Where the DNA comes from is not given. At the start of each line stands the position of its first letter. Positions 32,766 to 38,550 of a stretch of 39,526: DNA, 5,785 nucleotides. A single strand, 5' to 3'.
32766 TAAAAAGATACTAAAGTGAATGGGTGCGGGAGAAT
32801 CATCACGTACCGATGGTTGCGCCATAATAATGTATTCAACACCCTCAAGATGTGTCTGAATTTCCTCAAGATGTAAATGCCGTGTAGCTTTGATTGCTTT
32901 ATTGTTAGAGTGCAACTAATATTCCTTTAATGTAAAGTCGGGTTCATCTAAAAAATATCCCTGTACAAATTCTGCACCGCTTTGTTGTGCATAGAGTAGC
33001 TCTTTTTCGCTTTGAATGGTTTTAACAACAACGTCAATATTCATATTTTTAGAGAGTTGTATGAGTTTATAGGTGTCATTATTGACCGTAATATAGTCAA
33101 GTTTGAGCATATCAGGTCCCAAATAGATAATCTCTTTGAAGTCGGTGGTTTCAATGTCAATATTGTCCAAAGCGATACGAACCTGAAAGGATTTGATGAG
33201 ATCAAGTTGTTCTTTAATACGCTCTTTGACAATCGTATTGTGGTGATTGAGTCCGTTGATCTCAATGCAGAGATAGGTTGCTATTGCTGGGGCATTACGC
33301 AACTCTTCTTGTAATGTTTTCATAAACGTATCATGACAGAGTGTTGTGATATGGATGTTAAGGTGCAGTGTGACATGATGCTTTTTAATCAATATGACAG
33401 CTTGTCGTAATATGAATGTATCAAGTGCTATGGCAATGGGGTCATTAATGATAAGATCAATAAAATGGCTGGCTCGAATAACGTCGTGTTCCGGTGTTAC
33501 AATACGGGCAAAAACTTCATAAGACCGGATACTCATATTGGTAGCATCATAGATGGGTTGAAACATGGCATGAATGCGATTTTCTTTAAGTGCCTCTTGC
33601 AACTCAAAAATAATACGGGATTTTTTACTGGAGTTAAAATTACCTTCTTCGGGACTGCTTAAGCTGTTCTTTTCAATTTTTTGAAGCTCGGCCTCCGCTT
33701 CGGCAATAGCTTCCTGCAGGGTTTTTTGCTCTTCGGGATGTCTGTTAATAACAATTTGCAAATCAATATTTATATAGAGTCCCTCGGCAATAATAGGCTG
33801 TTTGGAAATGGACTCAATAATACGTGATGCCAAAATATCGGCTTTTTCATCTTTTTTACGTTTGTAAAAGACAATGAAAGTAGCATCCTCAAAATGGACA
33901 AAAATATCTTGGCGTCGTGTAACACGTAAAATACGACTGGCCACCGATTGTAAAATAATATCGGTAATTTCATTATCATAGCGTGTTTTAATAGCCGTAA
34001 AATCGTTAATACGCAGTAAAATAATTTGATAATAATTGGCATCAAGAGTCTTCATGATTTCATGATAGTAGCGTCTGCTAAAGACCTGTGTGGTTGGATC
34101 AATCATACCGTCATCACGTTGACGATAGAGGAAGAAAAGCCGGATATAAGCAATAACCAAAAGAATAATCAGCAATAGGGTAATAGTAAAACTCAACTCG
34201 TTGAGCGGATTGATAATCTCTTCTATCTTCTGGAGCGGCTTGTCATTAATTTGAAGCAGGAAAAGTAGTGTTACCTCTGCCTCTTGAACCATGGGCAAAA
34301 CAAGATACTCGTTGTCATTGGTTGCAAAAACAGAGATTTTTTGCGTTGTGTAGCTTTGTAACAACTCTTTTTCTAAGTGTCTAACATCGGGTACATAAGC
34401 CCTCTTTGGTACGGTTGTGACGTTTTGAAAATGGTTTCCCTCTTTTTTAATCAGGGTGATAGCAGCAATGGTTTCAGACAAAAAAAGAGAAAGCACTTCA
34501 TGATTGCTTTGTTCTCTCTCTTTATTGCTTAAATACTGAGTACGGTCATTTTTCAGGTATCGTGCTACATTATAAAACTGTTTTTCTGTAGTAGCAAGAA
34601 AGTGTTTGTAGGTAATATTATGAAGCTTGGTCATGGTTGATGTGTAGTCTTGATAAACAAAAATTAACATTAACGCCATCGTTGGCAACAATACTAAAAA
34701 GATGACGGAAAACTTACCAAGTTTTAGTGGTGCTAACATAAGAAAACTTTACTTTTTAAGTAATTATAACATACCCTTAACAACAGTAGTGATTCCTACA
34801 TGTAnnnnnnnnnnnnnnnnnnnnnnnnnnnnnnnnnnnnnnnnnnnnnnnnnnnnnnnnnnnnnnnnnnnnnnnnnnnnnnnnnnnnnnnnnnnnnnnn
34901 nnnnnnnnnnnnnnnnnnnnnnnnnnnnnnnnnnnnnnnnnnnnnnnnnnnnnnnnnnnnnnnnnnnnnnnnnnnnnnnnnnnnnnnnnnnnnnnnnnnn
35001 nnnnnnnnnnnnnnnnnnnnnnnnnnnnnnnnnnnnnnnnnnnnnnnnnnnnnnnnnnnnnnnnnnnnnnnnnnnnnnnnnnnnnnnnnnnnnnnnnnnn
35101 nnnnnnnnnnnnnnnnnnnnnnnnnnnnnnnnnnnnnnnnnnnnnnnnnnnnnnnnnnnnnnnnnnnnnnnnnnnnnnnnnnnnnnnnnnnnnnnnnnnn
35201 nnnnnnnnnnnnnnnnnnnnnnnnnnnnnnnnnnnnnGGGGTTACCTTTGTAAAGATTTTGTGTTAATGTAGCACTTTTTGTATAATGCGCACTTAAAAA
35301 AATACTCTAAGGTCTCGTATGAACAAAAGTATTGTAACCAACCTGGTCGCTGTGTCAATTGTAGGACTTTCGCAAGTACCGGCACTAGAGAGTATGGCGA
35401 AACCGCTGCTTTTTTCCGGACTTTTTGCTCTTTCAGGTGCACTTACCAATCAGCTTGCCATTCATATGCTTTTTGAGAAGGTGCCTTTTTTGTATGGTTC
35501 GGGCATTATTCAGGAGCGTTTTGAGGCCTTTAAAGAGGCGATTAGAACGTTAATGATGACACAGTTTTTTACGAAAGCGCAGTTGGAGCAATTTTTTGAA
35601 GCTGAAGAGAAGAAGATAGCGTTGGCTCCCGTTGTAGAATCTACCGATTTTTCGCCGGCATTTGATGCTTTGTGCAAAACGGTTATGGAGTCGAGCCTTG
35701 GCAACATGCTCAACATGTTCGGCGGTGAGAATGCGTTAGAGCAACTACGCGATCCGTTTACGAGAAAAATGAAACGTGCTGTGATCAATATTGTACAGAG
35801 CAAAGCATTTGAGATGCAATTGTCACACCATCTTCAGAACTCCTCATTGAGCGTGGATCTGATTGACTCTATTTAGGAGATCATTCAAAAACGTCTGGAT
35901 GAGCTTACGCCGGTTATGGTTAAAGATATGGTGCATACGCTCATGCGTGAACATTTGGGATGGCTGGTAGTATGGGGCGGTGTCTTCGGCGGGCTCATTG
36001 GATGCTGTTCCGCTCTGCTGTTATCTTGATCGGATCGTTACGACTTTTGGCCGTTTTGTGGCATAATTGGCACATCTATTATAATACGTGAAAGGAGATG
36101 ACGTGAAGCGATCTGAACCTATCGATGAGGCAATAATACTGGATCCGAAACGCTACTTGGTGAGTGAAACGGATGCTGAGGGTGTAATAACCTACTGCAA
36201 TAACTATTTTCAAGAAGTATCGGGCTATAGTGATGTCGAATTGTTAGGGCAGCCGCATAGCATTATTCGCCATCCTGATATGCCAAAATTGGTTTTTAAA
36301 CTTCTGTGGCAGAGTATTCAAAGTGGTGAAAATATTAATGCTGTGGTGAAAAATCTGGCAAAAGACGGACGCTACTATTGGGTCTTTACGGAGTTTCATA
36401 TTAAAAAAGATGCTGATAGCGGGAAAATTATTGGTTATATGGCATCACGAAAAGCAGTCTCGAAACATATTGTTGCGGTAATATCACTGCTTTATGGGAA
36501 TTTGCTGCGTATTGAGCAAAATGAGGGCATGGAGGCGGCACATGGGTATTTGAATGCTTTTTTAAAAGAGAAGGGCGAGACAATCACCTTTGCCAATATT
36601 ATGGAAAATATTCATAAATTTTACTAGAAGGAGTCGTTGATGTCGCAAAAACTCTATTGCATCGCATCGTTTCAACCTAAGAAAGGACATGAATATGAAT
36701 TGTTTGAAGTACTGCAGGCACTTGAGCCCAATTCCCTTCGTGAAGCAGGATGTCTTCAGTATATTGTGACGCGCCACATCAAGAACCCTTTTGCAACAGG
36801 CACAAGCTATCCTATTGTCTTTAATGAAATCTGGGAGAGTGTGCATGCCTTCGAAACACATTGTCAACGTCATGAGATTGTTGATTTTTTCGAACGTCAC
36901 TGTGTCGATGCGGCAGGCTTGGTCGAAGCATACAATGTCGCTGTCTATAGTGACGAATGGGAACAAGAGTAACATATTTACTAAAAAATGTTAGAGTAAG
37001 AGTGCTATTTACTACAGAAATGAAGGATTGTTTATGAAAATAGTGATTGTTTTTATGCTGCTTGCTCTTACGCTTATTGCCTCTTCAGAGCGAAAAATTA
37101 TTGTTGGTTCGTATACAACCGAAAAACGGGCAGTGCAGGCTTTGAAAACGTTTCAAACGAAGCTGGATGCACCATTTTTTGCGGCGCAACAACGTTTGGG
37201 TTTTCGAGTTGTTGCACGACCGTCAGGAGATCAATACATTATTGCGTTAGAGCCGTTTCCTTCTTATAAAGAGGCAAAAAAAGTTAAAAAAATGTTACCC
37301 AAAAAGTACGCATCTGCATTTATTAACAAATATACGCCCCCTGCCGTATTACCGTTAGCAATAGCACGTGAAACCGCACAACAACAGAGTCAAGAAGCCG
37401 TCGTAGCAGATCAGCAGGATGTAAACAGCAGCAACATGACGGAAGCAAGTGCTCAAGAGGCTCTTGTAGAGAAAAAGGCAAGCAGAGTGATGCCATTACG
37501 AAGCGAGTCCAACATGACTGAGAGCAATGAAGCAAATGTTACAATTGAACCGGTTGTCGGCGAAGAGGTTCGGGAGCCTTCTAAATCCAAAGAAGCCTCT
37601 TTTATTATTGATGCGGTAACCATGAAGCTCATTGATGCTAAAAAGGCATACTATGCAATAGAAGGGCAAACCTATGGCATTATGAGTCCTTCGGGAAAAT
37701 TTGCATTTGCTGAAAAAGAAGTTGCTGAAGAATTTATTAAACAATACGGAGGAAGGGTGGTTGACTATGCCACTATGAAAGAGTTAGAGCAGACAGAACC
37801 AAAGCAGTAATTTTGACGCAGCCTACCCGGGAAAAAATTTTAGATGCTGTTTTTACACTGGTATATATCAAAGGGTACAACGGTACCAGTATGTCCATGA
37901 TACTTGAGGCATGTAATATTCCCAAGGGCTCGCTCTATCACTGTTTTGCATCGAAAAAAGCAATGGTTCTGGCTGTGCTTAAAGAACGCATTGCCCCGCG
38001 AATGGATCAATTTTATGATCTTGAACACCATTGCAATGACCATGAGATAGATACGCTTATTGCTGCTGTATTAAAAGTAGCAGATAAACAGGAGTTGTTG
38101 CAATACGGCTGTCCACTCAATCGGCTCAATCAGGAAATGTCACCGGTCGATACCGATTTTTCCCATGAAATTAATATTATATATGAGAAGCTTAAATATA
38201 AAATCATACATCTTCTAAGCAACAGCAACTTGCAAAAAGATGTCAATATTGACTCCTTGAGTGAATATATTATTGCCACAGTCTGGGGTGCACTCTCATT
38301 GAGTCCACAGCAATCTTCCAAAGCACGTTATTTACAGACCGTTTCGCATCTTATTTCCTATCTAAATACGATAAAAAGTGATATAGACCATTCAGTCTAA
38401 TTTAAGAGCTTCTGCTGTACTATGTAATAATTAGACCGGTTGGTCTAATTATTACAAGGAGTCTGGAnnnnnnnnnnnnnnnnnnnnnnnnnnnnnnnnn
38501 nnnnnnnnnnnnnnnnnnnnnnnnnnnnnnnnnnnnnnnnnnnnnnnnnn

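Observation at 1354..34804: Highly iterated palindrome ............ scattered through genes and promoters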

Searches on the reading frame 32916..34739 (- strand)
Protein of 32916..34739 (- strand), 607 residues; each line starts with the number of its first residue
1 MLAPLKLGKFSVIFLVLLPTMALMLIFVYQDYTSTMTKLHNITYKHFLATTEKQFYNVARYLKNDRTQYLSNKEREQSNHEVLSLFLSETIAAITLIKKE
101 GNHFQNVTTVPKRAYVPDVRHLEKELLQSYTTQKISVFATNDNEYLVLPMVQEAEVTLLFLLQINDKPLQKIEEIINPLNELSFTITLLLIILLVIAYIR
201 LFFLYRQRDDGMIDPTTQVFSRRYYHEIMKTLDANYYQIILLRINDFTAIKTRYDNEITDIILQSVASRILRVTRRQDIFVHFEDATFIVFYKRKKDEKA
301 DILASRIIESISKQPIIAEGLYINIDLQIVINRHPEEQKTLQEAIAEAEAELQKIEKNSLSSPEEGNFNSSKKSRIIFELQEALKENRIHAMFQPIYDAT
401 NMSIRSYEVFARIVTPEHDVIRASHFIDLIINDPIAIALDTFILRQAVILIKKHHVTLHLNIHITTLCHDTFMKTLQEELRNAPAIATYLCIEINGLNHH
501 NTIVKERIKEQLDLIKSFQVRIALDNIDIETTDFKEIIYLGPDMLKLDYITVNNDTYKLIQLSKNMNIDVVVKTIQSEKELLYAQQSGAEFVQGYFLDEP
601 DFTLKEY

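Call 8: search_protein_families(library=ncbifam, proteins=[window:32916-34739:-])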
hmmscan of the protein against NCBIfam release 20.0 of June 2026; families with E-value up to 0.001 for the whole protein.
window:32916-34739:- (607 aa): 19 families
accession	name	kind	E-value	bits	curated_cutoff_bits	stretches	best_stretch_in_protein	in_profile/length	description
NF045673.1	c-di-GMPRcptLapD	equivalog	2.6e-22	78.9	1020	1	214-586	239-630/647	cyclic di-GMP receptor LapD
NF052458.1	PhdiestGepA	equivalog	2.2e-20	72.4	1200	1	212-600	426-831/840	phosphodiesterase GepA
NF045675.1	PhdiestaseDibA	equivalog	1.2e-18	66.8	980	1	219-600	216-615/623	phosphodiesterase DibA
NF053781.1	cdiGMPphdstlr2612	equivalog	5.5e-16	57.4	1600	1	235-600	871-1255/1268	Tlr1612 family c-di-GMP phosphodiesterase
NF007474.0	PRK10060.1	equivalog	1e-14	53.7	782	1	230-600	260-644/663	cyclic di-GMP phosphodiesterase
NF008807.1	PRK11829.1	equivalog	1.2e-13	50.1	733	1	224-598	260-650/670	biofilm formation regulator HmsP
NF007839.0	PRK10551.1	equivalog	1.9e-10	40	461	1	378-600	266-500/518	cyclic di-GMP phosphodiesterase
TIGR00254.1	GGDEF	domain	3.7e-10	39.7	37.4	1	212-358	6-159/168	diguanylate cyclase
NF007298.0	PRK09776.1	equivalog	4.2e-10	38.1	1135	1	259-577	738-1057/1111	diguanylate cyclase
NF038266.1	diguan_SiaD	equivalog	4e-09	36.2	290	1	213-354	96-243/252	biofilm regulation diguanylate cyclase SiaD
NF008467.0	PRK11359.1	equivalog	4.6e-09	34.8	857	1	222-600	391-782/800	oxygen-sensing cyclic-di-GMP phosphodiesterase DosP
NF041606.1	dguan_cyc_DgcA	equivalog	5.6e-09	35.4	370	1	235-354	208-327/340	diguanylate cyclase DgcA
NF052596.1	RR_EAL_PvrR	equivalog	6.6e-09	34.9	580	1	342-494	114-266/398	response regulator cyclic di-GMP phosphodiesterase PvrR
NF007380.0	PRK09894.1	equivalog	1.2e-08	34.7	256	1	217-349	140-270/296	diguanylate cyclase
NF007135.0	PRK09581.1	equivalog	2.2e-08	33.4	474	1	212-354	293-443/457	PleD family two-component system response regulator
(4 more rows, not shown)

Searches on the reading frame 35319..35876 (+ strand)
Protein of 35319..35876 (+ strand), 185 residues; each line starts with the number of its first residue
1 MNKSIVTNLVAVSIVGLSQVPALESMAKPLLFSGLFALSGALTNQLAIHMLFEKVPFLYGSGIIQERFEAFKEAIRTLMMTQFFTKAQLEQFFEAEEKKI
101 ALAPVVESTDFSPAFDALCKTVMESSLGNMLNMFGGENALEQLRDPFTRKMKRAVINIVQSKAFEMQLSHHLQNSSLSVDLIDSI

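Call 46: search_protein_families(library=pfam, max_evalue=0.00001, proteins=[window:35319-35876:+])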
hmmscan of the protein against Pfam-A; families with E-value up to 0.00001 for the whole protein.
window:35319-35876:+ (185 aa): 1 family
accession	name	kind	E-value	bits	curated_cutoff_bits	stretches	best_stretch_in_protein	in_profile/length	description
PF04286.17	DUF445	-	1.4e-06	28.9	33.8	1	38-171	5-137/368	Protein of unknown function (DUF445)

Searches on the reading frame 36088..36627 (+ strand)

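Call 46: search_protein_families(library=pfam, max_evalue=0.00001, proteins=[window:36088-36627:+])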
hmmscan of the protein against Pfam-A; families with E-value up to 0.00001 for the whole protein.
window:36088-36627:+ (179 aa): 2 families
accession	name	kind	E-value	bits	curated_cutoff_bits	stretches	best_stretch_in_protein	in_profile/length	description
PF08447.18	PAS_3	-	4.3e-14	53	25.6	1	35-112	2-81/89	PAS fold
PF00989.32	PAS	-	1.3e-08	35.2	22.6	1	27-99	16-89/113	PAS fold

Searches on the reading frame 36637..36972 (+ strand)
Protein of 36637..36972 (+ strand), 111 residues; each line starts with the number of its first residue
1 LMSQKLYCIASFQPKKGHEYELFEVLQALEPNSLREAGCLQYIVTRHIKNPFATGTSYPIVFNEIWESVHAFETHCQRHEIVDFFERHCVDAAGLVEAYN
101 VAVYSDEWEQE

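Call 46: search_protein_families(library=pfam, max_evalue=0.00001, proteins=[window:36637-36972:+])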
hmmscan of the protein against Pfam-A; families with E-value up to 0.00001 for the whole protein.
window:36637-36972:+ (111 aa): 1 family
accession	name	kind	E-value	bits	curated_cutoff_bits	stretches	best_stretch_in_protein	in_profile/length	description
PF03992.22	ABM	-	6.2e-09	36.3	23.1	1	7-86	3-77/78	Antibiotic biosynthesis monooxygenase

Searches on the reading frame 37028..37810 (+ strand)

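Call 46: search_protein_families(library=pfam, max_evalue=0.00001, proteins=[window:37028-37810:+])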
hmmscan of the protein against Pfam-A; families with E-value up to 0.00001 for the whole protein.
window:37028-37810:+ (260 aa): 1 family
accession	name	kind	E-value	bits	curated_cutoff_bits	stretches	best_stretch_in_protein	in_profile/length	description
PF05573.18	NosL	-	2.3e-08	34.9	24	1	198-251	75-127/131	NosL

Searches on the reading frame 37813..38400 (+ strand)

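Call 46: search_protein_families(library=pfam, max_evalue=0.00001, proteins=[window:37813-38400:+])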
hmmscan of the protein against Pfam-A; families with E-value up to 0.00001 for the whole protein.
window:37813-38400:+ (195 aa): 1 family
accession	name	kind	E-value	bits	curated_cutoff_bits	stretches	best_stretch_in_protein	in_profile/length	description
PF00440.29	TetR_N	-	1.8e-10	40.9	24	1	9-55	1-47/47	Bacterial regulatory proteins, tetR family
